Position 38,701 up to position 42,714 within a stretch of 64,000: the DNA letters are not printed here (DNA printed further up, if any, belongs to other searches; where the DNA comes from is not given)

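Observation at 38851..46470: Tandem giant paralogs share a 641-bp perfectly identical tract (recent gene conversion) inside ~85% identical genes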

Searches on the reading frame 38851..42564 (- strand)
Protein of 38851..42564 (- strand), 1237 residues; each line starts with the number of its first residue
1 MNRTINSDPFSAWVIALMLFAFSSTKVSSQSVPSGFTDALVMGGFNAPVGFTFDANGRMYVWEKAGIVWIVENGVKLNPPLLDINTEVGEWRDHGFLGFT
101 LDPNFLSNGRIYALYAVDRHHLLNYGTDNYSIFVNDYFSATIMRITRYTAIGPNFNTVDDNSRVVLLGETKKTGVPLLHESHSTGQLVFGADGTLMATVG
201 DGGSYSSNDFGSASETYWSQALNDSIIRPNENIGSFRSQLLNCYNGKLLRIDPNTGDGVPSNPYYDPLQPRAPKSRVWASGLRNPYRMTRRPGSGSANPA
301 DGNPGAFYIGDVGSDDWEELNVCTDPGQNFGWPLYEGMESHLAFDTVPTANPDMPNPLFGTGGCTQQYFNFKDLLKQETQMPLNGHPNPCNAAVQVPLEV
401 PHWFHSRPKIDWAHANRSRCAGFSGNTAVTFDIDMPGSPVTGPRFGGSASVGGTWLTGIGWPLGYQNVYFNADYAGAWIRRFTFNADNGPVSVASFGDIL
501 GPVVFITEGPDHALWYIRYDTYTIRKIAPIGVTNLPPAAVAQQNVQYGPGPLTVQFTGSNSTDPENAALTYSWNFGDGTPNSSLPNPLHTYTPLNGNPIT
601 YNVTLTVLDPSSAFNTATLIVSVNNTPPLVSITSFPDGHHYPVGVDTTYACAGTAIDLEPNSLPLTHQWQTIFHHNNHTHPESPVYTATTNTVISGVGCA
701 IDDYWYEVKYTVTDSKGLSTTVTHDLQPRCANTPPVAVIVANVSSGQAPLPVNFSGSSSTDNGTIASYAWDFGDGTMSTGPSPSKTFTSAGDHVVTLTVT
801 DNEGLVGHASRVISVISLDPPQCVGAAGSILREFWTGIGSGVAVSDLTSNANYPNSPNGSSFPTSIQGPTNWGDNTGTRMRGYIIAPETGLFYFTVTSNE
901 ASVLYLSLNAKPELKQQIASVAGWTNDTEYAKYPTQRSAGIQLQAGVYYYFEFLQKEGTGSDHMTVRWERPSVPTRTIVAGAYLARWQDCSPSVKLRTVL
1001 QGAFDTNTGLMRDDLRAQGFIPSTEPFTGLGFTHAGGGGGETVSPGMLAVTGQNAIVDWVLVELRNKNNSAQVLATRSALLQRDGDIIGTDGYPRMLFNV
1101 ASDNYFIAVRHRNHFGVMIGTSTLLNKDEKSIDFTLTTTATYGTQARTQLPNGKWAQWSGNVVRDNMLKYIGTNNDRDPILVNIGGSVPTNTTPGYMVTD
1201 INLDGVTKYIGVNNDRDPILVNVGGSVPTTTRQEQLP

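Call 7: search_protein_families(library=pfam, proteins=[window:38851-42564:-], max_evalue=0.01)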
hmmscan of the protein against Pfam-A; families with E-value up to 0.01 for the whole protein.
window:38851-42564:- (1237 aa): 7 families
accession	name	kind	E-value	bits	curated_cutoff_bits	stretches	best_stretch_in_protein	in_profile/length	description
PF18911.6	PKD_4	-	1.8e-35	121.3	27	2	732-808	1-77/85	PKD domain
PF00801.26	PKD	-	4.1e-23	81.6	23.5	2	744-812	9-78/80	PKD domain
PF07995.17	GSDH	-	1.6e-18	67.5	25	1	46-358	2-246/332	Glucose / Sorbosone dehydrogenase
PF22352.2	K319L-like_PKD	-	8.4e-10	39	27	2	752-814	14-83/84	K319L-like, PKD domain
PF07691.17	PA14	-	6.7e-08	32.9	24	1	870-979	40-144/147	PA14 domain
PF10528.15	GLEYA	-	1.9e-05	25.3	26.2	1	879-963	4-84/91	GLEYA domain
PF17963.7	Big_9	-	0.00012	23.4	23.6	1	534-621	1-88/89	Bacterial Ig domain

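Call 8: find_encoding_contigs(protein=window:38851-42564:-, flank=10000, max_places=10)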
Protein window:38851-42564:- (1237 aa): no gene with exactly this product is on record in the collection.

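Call 10: find_homologous_proteins(query=window:38851-42564:-, max_evalue=1e-10)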
Query window:38851-42564:- (1237 aa): 2358 proteins with E <= 1e-10 among 8000 candidates; the best 120 are listed.
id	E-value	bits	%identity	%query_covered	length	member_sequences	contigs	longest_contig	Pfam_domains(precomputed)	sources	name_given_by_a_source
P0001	0.0e+0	2899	100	100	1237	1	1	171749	PF22352.3,PF00801.27,PF07691.18,PF10528.15,PF07995.18,PF18911.7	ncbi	ncbi:MAG: PKD domain-containing protein [Flavobacteriales bacterium]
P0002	0.0e+0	2415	83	100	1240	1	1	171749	PF22352.3,PF00801.27,PF07691.18,PF10528.15,PF07995.18,PF18911.7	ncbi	ncbi:MAG: PKD domain-containing protein [Flavobacteriales bacterium]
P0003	0.0e+0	2295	81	97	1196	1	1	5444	PF22352.3,PF00801.27,PF17963.8,PF07691.18,PF10528.15,PF07995.18,PF18911.7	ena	-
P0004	0.0e+0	2185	75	98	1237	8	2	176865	PF22352.3,PF00801.27,PF07691.18,PF10528.15,PF07995.18,PF18911.7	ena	-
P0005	0.0e+0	2162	76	97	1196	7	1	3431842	PF22352.3,PF00801.27,PF07691.18,PF10528.15,PF07995.18,PF18911.7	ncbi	-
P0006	0.0e+0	1837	64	99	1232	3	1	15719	PF22352.3,PF00801.27,PF07691.18,PF10528.15,PF07995.18,PF18911.7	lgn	-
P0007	0.0e+0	1824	63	100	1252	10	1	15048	PF22352.3,PF00801.27,PF07691.18,PF10528.15,PF07995.18,PF18911.7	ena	-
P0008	0.0e+0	1822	65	98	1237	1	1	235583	PF22352.3,PF00801.27,PF17963.8,PF07691.18,PF10528.15,PF07995.18,PF18911.7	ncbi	-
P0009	0.0e+0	1811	64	99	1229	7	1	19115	PF22352.3,PF00801.27,PF07691.18,PF10528.15,PF07995.18,PF18911.7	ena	-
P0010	0.0e+0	1808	64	99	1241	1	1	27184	PF22352.3,PF00801.27,PF07691.18,PF10528.15,PF02010.22,PF07995.18,PF18911.7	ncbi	-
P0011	0.0e+0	1796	63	99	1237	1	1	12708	PF22352.3,PF00801.27,PF07691.18,PF10528.15,PF07995.18,PF18911.7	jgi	jgi:glucose/arabinose dehydrogenase/PKD repeat protein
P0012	0.0e+0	1794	63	99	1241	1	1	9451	PF22352.3,PF00801.27,PF07691.18,PF10528.15,PF07995.18,PF18911.7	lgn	-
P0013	0.0e+0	1790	63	99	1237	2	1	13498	PF22352.3,PF00801.27,PF07691.18,PF10528.15,PF07995.18,PF18911.7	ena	-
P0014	0.0e+0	1781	63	98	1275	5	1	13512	PF22352.3,PF00801.27,PF17963.8,PF07691.18,PF10528.15,PF07995.18,PF18911.7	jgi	jgi:PKD repeat protein/glucose/arabinose dehydrogenase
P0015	0.0e+0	1778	63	99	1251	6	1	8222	PF22352.3,PF00801.27,PF07691.18,PF10528.15,PF07995.18,PF18911.7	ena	-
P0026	0.0e+0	1738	61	99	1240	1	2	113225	PF22352.3,PF00801.27,PF07691.18,PF10528.15,PF07995.18,PF18911.7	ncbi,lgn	-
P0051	0.0e+0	1693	61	98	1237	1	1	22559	PF22352.3,PF00801.27,PF07691.18,PF10528.15,PF07995.18,PF18911.7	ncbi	ncbi:MAG: PKD domain-containing protein [Flavobacteriales bacterium]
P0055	0.0e+0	1687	60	99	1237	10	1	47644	PF22352.3,PF00801.27,PF07691.18,PF10528.15,PF07995.18,PF18911.7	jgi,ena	-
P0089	0.0e+0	1637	58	99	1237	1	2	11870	PF22352.3,PF00801.27,PF07691.18,PF10528.15,PF07995.18,PF18911.7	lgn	-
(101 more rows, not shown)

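Call 11: find_encoding_contigs(protein=P0005, flank=10000, max_places=4)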
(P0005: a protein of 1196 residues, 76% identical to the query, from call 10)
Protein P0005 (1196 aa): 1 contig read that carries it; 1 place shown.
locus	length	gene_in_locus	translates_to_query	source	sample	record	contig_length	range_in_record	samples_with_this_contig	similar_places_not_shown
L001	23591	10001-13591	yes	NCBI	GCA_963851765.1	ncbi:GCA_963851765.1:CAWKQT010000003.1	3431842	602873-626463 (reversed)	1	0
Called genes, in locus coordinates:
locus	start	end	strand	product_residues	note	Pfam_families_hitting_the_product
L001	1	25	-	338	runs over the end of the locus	-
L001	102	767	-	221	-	PF01168:Ala_racemase_N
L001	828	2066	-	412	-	PF06245:DUF1015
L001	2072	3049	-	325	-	PF00389:2-Hacid_dh, PF02826:2-Hacid_dh_C, PF01262:AlaDh_PNT_C (faint)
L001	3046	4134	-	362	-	PF00266:Aminotran_5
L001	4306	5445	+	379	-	PF00266:Aminotran_5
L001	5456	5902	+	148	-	PF03852:Vsr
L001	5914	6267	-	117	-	PF20584:DUF6787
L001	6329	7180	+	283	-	PF18962:Por_Secre_tail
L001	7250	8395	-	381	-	PF26549:Tricorn_N, PF07676:PD40, PF26550:Tricorn_2nd (weak), PF07676:PD40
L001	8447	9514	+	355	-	PF04055:Radical_SAM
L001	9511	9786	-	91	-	PF00708:Acylphosphatase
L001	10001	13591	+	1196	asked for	PF07995:GSDH, PF00801:PKD, PF18911:PKD_4, PF22352:K319L-like_PKD (faint), PF00801:PKD, PF18911:PKD_4, PF07691:PA14 (weak), PF10528:GLEYA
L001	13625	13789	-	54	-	-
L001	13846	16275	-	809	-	PF13620:CarboxypepD_reg (weak), PF07715:Plug, PF00593:TonB_dep_Rec_b-barrel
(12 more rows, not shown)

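Call 12: find_encoding_contigs(protein=P0004, flank=10000, max_places=4)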
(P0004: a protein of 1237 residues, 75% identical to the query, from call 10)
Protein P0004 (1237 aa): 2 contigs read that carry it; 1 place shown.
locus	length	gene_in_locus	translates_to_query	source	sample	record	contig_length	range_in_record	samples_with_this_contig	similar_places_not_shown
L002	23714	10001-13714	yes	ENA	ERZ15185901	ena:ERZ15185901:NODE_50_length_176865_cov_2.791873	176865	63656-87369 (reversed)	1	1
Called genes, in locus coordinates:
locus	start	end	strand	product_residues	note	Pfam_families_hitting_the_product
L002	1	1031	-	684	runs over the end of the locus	PF04851:ResIII, PF17757:UvrB_inter, PF27431:UvrB_3rd, PF00271:Helicase_C, PF12344:UvrB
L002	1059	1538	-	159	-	PF02698:DUF218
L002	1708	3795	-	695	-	-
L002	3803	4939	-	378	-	PF28535:DUF8431, PF03372:Exo_endo_phos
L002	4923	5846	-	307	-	PF01694:Rhomboid, PF20216:DUF6576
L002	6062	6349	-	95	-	PF20584:DUF6787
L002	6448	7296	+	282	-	PF18962:Por_Secre_tail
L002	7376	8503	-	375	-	PF26549:Tricorn_N, PF07676:PD40, PF26549:Tricorn_N, PF26550:Tricorn_2nd (weak), PF07676:PD40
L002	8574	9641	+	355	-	PF04055:Radical_SAM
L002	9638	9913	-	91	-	PF00708:Acylphosphatase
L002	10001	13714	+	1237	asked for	PF07995:GSDH, PF00801:PKD, PF18911:PKD_4, PF22352:K319L-like_PKD (faint), PF18911:PKD_4, PF00801:PKD, PF07691:PA14, PF10528:GLEYA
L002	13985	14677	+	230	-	PF01569:PAP2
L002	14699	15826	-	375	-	PF23500:DUF7133, PF22807:TrAA12, PF07995:GSDH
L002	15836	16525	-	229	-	-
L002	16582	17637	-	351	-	PF00586:AIRS, PF02769:AIRS_C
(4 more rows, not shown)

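Call 13: find_encoding_contigs(protein=P0003, flank=10000, max_places=4)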
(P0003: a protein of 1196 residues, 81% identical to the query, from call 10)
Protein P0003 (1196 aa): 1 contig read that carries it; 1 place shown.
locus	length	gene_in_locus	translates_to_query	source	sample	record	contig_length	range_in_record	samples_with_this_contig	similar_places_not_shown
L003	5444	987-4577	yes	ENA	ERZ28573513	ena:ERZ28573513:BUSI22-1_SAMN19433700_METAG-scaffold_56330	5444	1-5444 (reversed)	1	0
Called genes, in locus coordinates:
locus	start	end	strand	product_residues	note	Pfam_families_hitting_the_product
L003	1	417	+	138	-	?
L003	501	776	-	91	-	PF00708:Acylphosphatase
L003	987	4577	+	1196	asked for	PF07995:GSDH, PF00801:PKD, PF17963:Big_9 (faint), PF18911:PKD_4, PF00801:PKD, PF18911:PKD_4, PF07691:PA14, PF10528:GLEYA, +1 more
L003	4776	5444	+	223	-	?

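Call 20: find_related_loci(query=A1, collection=genome_contigs, flank=10000)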
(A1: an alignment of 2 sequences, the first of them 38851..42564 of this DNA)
Query A1 (1237 aa) in genome_contigs; peptide patterns used: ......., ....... (x = any residue, [..] = any of these).
89 stretches matched a pattern; 47 encode a relative of the query (tblastn E <= 1e-3); 47 distinct loci.
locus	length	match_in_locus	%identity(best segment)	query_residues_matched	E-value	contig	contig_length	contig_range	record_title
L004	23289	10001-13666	75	16-1237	0e+0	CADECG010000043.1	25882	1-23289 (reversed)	MAG: uncultured Bacteroidetes bacterium isolate Bacteroidetes sp. RBC076 genome assembly, contig: MAG076_43, whole genom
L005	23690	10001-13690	62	13-1237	0e+0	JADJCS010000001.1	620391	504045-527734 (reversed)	MAG: Flavobacteriales bacterium isolate Aved_18-Q3-R54-62_BATAC.626 tig00004848-10-6199130, whole genome shotgun sequenc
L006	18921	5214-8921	62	7-1237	0e+0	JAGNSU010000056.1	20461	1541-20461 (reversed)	MAG: Flavobacteriales bacterium isolate Go_SlAct_bin_145 Go_SlAct_9713_length_20461_cov_13.355070, whole genome shotgun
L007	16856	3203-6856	62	20-1237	0e+0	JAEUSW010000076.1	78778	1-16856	MAG: Flavobacteriales bacterium isolate new MAG-313 k141_2308368, whole genome shotgun sequence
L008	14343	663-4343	52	9-1237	0e+0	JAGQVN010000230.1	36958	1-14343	MAG: Flavobacteriales bacterium isolate HKST-UBA105 k127_2685942, whole genome shotgun sequence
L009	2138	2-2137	87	22-1237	0e+0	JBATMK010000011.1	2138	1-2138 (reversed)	MAG: Flavobacteriales bacterium isolate MFD10527_ilm_asm_bin7 k127_46843, whole genome shotgun sequence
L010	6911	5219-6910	77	15-775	0e+0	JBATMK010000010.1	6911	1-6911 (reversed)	MAG: Flavobacteriales bacterium isolate MFD10527_ilm_asm_bin7 k127_46825, whole genome shotgun sequence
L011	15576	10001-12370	50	14-822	0e+0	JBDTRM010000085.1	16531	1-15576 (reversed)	MAG: Bacteroidia bacterium isolate cluster3_bin.247 NODE_13275_length_16531_cov_7.811180, whole genome shotgun sequence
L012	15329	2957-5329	48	11-804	0e+0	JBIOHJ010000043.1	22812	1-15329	MAG: Bacteroidia bacterium isolate GcB14-4 k141_1482907_length_22812_cov_25.6735, whole genome shotgun sequence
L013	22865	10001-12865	44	17-972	0e+0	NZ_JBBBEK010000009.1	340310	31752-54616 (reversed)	Pontibacter sp. 13R65 contig9, whole genome shotgun sequence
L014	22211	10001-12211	48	14-820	0e+0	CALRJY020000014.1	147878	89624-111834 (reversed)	MAG: Chitinophaga pinensis isolate JJ-GEL11-19-2-m1-bin235 genome assembly, contig: JJ-R1525-126-C44, whole genome shotg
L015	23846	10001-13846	48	33-1001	0e+0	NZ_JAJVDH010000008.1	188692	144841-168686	Pontibacter vulgaris strain NBU2972 Scaffold7_1, whole genome shotgun sequence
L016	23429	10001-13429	43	33-1011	0e+0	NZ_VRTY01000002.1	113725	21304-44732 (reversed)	Pontibacter qinzhouensis strain GY10130 Scaffold2, whole genome shotgun sequence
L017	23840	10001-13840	48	28-991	0e+0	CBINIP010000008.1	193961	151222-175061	MAG TPA_asm: uncultured Pontibacter sp. isolate SRR16817047_binner12_Refined_5 genome assembly, contig: ERZ27392949.30,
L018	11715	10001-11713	57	1-570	0e+0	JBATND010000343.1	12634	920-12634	MAG: Flavobacteriales bacterium isolate MFD10487_ilm_asm_bin18 k127_38721, whole genome shotgun sequence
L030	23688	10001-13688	59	13-1237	0e+0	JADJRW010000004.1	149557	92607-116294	MAG: Flavobacteriales bacterium isolate Hade_18-Q3-R52-61_BATAC.255 tig00014501-10-1493830, whole genome shotgun sequenc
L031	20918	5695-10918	57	18-1237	0e+0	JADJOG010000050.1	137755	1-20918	MAG: Flavobacteriales bacterium isolate Fred_18-Q3-R57-64_BAT3C.352 tig01547538-10-1377340, whole genome shotgun sequenc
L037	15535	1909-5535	62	29-1237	0e+0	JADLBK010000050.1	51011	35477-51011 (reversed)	MAG: Flavobacteriales bacterium isolate SJ163 c_000000282908, whole genome shotgun sequence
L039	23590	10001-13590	75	34-1237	0e+0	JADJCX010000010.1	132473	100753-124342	MAG: Flavobacteriales bacterium isolate Aved_18-Q3-R54-62_BATAC.823_sub tig00023147-10-1325420, whole genome shotgun seq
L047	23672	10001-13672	62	14-1237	0e+0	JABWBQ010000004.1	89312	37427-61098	MAG: Flavobacteriales bacterium isolate MAG_34 scaffold_172, whole genome shotgun sequence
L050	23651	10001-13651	62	18-1237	0e+0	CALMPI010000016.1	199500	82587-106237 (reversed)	MAG TPA_asm: uncultured Flavobacteriales bacterium isolate SRR2107183_bin.102_CONCOCT_v1.1_MAG genome assembly, contig:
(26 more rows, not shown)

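Call 21: list_cluster_members(proteins=[P0001, P0002])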
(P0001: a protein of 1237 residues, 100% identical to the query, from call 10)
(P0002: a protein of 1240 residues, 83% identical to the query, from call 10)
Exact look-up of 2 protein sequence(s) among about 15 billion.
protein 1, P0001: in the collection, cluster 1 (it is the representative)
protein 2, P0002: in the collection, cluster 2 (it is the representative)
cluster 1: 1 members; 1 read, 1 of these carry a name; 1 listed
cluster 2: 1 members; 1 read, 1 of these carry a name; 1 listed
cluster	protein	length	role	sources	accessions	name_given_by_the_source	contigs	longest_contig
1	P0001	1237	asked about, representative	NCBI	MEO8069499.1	MAG: PKD domain-containing protein [Flavobacteriales bacterium]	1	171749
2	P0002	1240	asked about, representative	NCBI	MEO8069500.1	MAG: PKD domain-containing protein [Flavobacteriales bacterium]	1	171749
